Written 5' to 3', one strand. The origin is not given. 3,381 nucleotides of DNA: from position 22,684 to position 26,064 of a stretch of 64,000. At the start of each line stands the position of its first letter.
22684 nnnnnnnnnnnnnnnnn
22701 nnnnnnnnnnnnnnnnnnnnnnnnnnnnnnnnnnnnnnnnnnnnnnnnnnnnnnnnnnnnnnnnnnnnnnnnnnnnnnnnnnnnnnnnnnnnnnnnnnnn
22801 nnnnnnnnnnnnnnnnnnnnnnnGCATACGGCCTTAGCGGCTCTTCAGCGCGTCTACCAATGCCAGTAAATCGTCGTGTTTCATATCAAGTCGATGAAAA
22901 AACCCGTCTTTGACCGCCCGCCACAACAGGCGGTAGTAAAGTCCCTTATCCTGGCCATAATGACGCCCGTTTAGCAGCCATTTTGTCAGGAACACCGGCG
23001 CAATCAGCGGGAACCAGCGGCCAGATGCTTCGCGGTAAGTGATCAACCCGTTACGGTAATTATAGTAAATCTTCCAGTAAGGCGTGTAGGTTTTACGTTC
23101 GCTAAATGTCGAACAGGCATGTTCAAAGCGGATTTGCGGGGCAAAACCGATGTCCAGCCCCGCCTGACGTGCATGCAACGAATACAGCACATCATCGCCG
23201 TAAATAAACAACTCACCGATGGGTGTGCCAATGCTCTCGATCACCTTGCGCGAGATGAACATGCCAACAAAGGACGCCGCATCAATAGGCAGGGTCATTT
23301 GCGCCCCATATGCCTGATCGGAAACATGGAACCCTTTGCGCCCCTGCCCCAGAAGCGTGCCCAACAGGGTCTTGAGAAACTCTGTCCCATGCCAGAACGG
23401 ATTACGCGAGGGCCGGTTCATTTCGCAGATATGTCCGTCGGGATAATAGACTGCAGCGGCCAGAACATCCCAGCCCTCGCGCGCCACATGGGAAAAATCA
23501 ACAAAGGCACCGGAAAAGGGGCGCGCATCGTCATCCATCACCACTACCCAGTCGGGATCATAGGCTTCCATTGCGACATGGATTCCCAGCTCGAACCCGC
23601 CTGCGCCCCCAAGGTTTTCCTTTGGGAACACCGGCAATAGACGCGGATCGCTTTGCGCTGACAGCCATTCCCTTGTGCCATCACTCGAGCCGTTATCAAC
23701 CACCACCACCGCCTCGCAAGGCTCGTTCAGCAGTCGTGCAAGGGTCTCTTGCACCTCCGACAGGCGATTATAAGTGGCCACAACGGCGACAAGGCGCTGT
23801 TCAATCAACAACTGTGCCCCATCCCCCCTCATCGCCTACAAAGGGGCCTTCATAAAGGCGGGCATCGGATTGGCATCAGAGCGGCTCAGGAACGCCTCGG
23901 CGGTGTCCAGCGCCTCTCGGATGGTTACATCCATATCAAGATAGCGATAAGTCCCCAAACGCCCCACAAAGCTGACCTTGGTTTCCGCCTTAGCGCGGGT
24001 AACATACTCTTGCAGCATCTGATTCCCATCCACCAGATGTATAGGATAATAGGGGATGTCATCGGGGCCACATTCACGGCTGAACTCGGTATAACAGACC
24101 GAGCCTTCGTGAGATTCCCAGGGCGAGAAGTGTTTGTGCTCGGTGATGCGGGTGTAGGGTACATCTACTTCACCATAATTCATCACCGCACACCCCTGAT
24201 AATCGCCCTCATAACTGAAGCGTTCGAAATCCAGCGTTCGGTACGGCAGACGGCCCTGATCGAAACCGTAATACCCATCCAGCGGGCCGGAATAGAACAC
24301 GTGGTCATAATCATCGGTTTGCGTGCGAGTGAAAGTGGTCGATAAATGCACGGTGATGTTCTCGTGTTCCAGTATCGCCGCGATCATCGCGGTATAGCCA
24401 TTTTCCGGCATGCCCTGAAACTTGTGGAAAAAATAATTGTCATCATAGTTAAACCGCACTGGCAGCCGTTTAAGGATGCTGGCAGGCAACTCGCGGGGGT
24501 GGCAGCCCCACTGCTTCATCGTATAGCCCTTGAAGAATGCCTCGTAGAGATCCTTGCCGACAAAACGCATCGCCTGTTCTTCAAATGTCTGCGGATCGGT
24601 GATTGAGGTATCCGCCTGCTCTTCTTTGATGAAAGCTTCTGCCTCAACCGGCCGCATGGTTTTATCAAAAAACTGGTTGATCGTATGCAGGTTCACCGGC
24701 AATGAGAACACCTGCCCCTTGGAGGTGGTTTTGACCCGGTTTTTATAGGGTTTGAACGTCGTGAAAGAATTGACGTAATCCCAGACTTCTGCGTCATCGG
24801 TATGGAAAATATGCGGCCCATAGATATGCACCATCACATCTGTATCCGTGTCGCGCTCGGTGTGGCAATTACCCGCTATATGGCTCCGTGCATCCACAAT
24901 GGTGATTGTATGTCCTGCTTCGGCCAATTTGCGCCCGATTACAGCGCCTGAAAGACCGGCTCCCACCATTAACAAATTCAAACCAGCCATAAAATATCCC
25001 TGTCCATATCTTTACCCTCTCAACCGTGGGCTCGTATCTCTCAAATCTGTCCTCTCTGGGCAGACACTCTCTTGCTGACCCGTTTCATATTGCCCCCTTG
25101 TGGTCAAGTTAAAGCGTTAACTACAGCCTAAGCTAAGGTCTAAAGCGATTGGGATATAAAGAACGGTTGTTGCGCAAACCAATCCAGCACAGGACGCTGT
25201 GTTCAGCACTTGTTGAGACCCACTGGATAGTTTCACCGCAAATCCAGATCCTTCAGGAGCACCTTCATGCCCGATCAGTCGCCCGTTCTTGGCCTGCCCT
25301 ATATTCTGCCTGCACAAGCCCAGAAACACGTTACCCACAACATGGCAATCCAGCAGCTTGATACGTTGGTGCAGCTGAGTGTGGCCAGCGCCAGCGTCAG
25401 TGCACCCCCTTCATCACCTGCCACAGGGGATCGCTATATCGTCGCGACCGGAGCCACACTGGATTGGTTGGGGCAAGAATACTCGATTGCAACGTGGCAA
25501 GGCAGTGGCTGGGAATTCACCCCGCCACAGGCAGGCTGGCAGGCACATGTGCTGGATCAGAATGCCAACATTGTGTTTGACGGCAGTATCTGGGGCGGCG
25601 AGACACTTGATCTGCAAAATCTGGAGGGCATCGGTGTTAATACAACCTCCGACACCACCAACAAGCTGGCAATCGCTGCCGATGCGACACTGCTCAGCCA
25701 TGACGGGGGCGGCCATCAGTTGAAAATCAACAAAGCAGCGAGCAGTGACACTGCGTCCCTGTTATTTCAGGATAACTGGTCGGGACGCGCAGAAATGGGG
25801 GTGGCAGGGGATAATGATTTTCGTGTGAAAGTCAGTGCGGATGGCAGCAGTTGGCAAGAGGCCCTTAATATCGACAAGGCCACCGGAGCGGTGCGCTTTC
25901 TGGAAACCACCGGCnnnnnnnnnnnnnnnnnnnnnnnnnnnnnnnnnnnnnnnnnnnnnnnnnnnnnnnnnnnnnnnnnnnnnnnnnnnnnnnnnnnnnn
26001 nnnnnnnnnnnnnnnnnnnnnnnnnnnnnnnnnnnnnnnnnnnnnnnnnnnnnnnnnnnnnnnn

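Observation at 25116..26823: Plasmid-borne GTA-type tail-fibre module (DUF2793 + hidden chaperone-like ORF) next to capsule genes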

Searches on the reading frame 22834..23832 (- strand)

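Call 3: search_protein_families(library=pfam, proteins=[window:22834-23832:-], max_evalue=0.01)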
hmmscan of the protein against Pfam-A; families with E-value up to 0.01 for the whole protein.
window:22834-23832:- (332 aa): 3 families
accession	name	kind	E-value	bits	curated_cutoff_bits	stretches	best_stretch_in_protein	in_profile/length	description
PF00535.33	Glycos_transf_2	-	1e-13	52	23.3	1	17-144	3-131/168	Glycosyl transferase family 2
PF13641.12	Glyco_tranf_2_3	-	1.6e-13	51.7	27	1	14-239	3-212/230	Glycosyltransferase like family 2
PF13704.12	Glyco_tranf_2_4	-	1.2e-05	26.2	27.5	1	29-102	9-81/98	Glycosyl transferase family 2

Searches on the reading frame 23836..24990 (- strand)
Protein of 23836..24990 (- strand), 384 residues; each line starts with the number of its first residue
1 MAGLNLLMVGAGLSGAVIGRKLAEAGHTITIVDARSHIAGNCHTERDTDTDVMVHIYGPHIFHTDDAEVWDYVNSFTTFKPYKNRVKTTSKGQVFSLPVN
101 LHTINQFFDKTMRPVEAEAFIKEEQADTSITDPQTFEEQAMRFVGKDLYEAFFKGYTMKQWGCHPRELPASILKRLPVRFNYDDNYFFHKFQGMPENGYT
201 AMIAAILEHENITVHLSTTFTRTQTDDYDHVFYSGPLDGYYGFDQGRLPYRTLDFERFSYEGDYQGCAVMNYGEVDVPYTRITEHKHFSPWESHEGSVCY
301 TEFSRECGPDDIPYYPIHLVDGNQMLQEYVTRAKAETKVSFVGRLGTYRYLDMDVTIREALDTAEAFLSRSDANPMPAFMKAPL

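Call 3: search_protein_families(library=pfam, proteins=[window:23836-24990:-], max_evalue=0.01)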
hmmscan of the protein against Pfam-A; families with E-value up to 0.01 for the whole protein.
window:23836-24990:- (384 aa): 6 families
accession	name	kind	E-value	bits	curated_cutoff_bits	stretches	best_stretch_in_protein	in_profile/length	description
PF03275.19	GLF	-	1.3e-76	257.3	26.3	1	151-350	1-203/203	UDP-galactopyranose mutase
PF13450.12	NAD_binding_8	-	3.4e-17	62.9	21.9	1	9-75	2-67/68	NAD(P)-binding Rossmann-like domain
PF01593.30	Amino_oxidase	-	1.9e-07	31.2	19.8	1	13-225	1-230/443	Flavin containing amine oxidoreductase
PF01266.30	DAO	-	0.003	17.6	27.9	1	9-40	5-37/353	FAD dependent oxidoreductase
PF07992.20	Pyr_redox_2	-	0.0031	17.4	26.1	0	6-41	145-179/291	Pyridine nucleotide-disulphide oxidoreductase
PF00070.33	Pyr_redox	-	0.0035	18.3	22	0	6-39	2-35/82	Pyridine nucleotide-disulphide oxidoreductase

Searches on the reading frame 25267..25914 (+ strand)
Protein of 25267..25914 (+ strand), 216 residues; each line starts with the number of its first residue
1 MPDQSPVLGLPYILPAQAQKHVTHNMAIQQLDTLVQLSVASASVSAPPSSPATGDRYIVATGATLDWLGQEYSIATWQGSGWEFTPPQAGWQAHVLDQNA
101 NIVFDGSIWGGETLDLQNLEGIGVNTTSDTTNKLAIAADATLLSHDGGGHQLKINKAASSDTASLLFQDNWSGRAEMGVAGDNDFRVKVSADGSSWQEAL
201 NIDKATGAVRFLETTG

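Call 106: search_dna_similar(query=window:25267-25914:+, collection=phages, mode=protein, max_evalue=0.001, max_rows=25)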
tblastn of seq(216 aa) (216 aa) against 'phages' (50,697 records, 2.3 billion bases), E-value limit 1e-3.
Records with a match: 147; places in all: 176; records where one place covers at least 80% of the query: 26.
Best place of each record, by identity: <60% 147.
By first word of the organism name: Rhodobacter 42; Pseudomonas 40; Proteus 19; Xanthomonas 7; Roseobacter 6; Alteromonas 5; Dinoroseobacter 4; Pectobacterium 4; Caudoviricetes 3; Salmonella 3; and 8 more.
By host as written in the record: Rhodobacter capsulatus YW1 41; Pseudomonas aeruginosa 19; Proteus mirabilis 13; Pseudomonas aeruginosa PA14 8; - 5; Roseobacter denitrificans OCh114 4; Pectobacterium carotovorum 4; Proteus mirabillis 3; and 29 more.
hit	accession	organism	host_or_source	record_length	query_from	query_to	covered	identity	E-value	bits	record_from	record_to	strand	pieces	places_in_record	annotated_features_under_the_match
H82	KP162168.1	Paracoccus phage vB_PmaS-R3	Paracoccus marcusii JL-65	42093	5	213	97%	43.2%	9e-35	135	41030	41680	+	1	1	ribonuclease III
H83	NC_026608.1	Paracoccus phage vB_PmaS-R3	Paracoccus marcusii JL-65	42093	5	213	97%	43.2%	9e-35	135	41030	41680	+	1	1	ribonuclease III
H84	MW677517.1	Rhodobacter phage RcKemmy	Rhodobacter capsulatus YW1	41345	5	209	90%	45.9%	4e-16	148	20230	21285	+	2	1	22: hypothetical protein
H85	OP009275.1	Rhodobacter phage RcKvothe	Rhodobacter capsulatus YW1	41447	5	207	94%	43.8%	3e-16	148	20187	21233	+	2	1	hypothetical protein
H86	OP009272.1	Rhodobacter phage RcKai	Rhodobacter capsulatus YW1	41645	5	207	89%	45.3%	8e-16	146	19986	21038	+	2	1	hypothetical protein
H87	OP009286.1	Rhodobacter phage RcSwan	Rhodobacter capsulatus YW1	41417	5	207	89%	45.3%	9e-16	146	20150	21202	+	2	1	hypothetical protein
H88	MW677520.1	Rhodobacter phage RcOceanus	Rhodobacter capsulatus YW1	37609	5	207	89%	45.3%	9e-16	146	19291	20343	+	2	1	21: hypothetical protein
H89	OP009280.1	Rhodobacter phage RcMeacham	Rhodobacter capsulatus YW1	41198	5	207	89%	45.3%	9e-16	146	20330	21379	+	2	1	hypothetical protein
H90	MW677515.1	Rhodobacter phage RcHotPocket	Rhodobacter capsulatus YW1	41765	5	207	89%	45.3%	9e-16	146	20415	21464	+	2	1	23: hypothetical protein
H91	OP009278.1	Rhodobacter phage RcMamaDuck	Rhodobacter capsulatus YW1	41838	5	207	89%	45.3%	9e-16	146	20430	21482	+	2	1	hypothetical protein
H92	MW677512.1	Rhodobacter phage RcFrancesLouise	Rhodobacter capsulatus YW1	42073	5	207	89%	45.3%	9e-16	146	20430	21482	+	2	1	23: hypothetical protein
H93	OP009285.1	Rhodobacter phage RcRudolph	Rhodobacter capsulatus YW1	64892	8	209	94%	42.7%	2e-15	144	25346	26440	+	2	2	hypothetical protein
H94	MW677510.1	Rhodobacter phage RcDormio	Rhodobacter capsulatus YW1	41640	5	207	89%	44.8%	9e-16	145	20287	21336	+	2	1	22: hypothetical protein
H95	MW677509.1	Rhodobacter phage RcBaka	Rhodobacter capsulatus YW1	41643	5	207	89%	44.8%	9e-16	144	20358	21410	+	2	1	23: hypothetical protein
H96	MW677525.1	Rhodobacter phage RcSimone-Hastad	Rhodobacter capsulatus SB1003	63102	10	209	84%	46.4%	1e-14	142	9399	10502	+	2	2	6: hypothetical protein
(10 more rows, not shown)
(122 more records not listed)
